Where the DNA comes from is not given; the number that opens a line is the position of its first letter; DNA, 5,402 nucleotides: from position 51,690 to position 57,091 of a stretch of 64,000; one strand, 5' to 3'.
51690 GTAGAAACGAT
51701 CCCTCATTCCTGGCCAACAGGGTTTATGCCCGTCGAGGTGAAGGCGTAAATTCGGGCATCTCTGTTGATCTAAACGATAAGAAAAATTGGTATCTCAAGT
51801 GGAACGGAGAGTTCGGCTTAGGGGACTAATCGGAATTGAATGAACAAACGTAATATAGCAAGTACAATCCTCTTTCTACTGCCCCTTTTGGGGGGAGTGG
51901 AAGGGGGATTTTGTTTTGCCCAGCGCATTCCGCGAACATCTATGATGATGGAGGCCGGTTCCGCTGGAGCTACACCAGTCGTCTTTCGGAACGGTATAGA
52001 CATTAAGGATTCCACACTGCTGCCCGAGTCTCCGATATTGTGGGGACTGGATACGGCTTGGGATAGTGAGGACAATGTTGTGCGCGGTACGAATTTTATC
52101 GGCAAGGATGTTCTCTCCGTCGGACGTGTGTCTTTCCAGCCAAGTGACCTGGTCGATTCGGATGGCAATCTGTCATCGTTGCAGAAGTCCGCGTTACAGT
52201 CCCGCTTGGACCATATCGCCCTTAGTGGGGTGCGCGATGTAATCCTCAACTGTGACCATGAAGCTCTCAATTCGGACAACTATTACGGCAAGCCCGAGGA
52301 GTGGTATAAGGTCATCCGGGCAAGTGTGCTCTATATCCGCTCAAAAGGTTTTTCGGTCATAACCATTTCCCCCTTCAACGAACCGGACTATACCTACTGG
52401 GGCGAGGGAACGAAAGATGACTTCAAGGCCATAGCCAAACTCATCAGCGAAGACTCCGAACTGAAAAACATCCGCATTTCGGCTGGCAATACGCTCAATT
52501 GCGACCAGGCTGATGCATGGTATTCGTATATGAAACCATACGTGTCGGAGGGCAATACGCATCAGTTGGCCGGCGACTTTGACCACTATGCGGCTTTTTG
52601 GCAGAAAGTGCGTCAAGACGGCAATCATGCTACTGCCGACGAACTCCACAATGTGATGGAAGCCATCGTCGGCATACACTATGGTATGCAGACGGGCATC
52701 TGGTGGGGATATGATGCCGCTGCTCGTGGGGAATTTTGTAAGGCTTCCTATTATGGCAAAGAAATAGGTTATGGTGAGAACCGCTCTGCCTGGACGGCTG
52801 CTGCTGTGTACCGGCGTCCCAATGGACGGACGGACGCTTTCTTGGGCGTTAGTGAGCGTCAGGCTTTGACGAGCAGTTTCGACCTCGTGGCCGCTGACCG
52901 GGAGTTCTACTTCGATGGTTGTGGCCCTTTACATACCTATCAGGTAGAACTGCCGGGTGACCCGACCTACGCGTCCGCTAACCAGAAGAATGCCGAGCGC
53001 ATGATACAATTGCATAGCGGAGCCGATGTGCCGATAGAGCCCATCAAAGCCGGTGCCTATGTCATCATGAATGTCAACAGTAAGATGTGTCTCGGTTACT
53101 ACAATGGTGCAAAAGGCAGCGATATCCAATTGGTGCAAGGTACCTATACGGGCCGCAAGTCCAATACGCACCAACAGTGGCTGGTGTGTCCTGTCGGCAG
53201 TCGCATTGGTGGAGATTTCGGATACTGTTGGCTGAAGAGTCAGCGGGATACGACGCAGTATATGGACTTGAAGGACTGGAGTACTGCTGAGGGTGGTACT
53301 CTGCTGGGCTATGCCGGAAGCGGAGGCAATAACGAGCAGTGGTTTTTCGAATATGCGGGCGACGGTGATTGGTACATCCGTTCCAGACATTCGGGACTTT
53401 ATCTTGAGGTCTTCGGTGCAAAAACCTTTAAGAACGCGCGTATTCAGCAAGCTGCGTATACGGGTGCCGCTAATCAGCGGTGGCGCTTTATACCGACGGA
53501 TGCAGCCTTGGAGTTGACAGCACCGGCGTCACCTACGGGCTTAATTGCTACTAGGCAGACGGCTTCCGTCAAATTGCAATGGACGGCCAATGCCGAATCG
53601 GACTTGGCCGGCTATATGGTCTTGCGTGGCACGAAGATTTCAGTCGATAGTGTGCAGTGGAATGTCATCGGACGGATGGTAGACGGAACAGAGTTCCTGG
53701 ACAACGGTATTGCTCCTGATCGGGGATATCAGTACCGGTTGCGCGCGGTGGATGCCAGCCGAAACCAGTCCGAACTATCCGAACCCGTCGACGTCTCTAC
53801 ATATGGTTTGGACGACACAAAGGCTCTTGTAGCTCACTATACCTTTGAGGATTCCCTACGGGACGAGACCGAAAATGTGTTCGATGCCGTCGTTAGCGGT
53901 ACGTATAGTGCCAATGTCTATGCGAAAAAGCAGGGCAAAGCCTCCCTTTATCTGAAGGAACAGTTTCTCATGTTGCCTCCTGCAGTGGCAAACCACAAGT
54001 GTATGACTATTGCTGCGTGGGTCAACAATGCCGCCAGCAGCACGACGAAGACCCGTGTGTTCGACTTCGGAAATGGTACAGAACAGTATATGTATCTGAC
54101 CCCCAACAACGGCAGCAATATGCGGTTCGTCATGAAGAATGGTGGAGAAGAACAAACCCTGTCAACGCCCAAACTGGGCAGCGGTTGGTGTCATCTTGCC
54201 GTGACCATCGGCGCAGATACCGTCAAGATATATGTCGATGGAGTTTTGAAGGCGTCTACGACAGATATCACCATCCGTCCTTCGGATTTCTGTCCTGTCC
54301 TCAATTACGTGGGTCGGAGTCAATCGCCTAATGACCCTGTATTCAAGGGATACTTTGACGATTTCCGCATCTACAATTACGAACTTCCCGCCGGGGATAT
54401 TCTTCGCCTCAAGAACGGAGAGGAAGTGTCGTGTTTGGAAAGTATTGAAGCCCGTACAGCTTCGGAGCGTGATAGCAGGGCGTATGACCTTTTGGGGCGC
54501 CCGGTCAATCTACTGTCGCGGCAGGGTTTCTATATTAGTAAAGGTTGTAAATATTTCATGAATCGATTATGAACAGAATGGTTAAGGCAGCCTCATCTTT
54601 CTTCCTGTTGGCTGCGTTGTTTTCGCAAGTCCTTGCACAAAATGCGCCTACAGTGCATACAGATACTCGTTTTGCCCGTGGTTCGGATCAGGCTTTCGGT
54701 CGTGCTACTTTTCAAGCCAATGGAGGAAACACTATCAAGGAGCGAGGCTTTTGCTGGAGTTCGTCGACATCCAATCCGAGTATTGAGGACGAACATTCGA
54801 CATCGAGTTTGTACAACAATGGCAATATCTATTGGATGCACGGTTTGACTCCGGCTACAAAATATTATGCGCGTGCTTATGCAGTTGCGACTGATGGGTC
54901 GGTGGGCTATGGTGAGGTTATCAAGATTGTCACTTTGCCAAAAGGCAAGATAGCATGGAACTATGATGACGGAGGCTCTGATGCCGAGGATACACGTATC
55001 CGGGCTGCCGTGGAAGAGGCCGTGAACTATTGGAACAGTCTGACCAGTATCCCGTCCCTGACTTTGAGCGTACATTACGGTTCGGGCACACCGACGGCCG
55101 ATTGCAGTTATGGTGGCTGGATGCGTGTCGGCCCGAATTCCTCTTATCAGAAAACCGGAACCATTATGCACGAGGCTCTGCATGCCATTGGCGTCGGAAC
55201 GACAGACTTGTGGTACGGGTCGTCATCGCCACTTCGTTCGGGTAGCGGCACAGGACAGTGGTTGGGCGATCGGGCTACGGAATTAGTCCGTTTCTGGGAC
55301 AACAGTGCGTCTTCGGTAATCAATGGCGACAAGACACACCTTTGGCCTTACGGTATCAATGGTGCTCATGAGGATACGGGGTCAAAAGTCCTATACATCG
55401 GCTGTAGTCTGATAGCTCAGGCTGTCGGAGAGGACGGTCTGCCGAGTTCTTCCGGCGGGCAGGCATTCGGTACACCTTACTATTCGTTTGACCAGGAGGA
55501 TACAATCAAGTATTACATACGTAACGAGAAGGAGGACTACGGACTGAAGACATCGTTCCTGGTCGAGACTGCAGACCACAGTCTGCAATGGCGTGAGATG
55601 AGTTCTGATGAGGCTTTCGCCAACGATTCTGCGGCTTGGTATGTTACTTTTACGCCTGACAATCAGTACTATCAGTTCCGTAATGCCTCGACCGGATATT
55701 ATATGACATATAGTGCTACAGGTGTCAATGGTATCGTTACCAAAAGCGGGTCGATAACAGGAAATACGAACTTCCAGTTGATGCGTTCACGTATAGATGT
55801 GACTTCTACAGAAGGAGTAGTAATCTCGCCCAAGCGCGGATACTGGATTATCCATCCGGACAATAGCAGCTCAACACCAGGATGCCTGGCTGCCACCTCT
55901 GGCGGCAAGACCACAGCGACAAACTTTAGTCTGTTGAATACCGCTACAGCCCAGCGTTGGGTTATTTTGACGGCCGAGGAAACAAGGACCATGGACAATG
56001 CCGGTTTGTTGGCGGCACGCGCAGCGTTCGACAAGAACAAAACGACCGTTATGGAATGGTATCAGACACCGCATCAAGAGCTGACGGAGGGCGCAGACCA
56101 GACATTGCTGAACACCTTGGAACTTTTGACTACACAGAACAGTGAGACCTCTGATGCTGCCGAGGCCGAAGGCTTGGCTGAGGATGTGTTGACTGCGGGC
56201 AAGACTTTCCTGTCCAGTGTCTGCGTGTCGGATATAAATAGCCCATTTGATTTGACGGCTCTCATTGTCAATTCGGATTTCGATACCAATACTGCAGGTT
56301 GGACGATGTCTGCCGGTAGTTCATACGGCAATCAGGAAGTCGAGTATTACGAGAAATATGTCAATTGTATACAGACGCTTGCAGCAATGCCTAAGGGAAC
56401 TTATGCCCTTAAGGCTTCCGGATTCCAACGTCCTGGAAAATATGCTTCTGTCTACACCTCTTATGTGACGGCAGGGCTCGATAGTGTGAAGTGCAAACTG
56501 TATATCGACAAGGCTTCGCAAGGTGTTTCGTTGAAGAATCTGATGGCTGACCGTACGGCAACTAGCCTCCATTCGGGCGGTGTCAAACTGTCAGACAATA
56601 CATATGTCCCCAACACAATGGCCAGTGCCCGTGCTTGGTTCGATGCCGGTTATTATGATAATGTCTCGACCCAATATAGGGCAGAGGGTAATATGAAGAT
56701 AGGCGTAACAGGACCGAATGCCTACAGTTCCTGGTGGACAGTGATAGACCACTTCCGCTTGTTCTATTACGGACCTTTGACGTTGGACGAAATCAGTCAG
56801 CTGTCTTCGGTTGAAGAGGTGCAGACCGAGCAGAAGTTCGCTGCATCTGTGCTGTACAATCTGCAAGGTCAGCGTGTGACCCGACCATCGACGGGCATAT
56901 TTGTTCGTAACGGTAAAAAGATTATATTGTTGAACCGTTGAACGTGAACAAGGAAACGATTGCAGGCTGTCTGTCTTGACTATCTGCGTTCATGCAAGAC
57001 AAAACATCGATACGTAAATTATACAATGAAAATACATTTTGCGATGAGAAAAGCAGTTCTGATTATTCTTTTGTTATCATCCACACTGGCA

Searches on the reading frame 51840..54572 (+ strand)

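Call 3: search_protein_families(library=pfam, proteins=[window:51840-54572:+], max_evalue=0.01)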
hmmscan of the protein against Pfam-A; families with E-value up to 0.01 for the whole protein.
window:51840-54572:+ (910 aa): 3 families
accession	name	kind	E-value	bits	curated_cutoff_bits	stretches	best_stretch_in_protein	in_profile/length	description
PF14200.12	RicinB_lectin_2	-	2.5e-23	83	25.6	2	497-567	1-72/89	Ricin-type beta-trefoil lectin domain-like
PF13385.13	Laminin_G_3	-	2.7e-23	83.3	27.6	1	712-854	9-150/151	Concanavalin A-like lectin/glucanases superfamily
PF00652.28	Ricin_B_lectin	-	4.4e-06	27.3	29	1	408-548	4-126/126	Ricin-type beta-trefoil lectin domain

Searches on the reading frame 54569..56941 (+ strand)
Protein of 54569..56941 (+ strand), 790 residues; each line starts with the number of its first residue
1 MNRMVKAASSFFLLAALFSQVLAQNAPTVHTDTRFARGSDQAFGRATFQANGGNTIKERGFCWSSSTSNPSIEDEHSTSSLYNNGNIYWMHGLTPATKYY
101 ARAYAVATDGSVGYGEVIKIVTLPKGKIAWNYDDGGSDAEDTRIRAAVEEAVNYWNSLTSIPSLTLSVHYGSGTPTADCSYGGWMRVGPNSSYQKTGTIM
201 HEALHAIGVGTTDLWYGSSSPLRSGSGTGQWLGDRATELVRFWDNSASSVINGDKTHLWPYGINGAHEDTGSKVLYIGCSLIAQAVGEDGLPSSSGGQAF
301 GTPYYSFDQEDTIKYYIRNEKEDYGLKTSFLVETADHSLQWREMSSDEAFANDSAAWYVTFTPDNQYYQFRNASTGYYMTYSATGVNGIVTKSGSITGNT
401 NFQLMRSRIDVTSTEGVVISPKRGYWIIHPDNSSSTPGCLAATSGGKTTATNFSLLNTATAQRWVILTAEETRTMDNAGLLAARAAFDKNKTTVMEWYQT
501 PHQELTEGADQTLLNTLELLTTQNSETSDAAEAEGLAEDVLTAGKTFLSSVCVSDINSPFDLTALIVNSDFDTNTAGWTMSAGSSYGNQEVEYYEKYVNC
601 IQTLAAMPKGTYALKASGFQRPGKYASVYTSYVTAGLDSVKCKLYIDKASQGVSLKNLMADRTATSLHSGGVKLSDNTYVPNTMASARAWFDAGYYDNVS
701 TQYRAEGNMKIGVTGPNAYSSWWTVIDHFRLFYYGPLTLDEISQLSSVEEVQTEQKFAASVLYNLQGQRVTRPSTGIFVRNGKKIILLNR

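Call 3: search_protein_families(library=pfam, proteins=[window:54569-56941:+], max_evalue=0.01)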
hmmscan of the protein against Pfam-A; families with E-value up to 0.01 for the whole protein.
window:54569-56941:+ (790 aa): 1 family
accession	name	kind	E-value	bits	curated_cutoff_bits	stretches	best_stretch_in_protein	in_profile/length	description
PF14200.12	RicinB_lectin_2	-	0.00045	21.3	25.6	0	355-420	3-65/89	Ricin-type beta-trefoil lectin domain-like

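Call 10: search_protein_families(library=ncbifam, proteins=[window:54569-56941:+], max_evalue=0.01)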
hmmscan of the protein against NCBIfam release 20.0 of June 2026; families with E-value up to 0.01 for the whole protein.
window:54569-56941:+ (790 aa): 1 family
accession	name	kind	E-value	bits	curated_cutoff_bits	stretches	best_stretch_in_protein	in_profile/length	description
NF049889.1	AlphArabdaseBT0360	equivalog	2.5e-08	32.9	600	1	48-123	54-130/639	arabinan endo-1,5-alpha-L-arabinosidase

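Call 56: search_solved_structures(query=window:54569-56938:+, max_evalue=1)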
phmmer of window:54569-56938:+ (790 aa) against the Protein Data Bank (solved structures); distinct sequences matched with E-value up to 1: 1.
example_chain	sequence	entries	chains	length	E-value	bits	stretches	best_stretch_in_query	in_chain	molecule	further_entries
1x4x_A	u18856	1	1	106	0.023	16.1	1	85-125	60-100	Fibronectin type-III domain containing protein 3a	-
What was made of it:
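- Tried and rejected: A PDB sequence search with the neighbouring HEALH protein found nothing useful (call 56).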
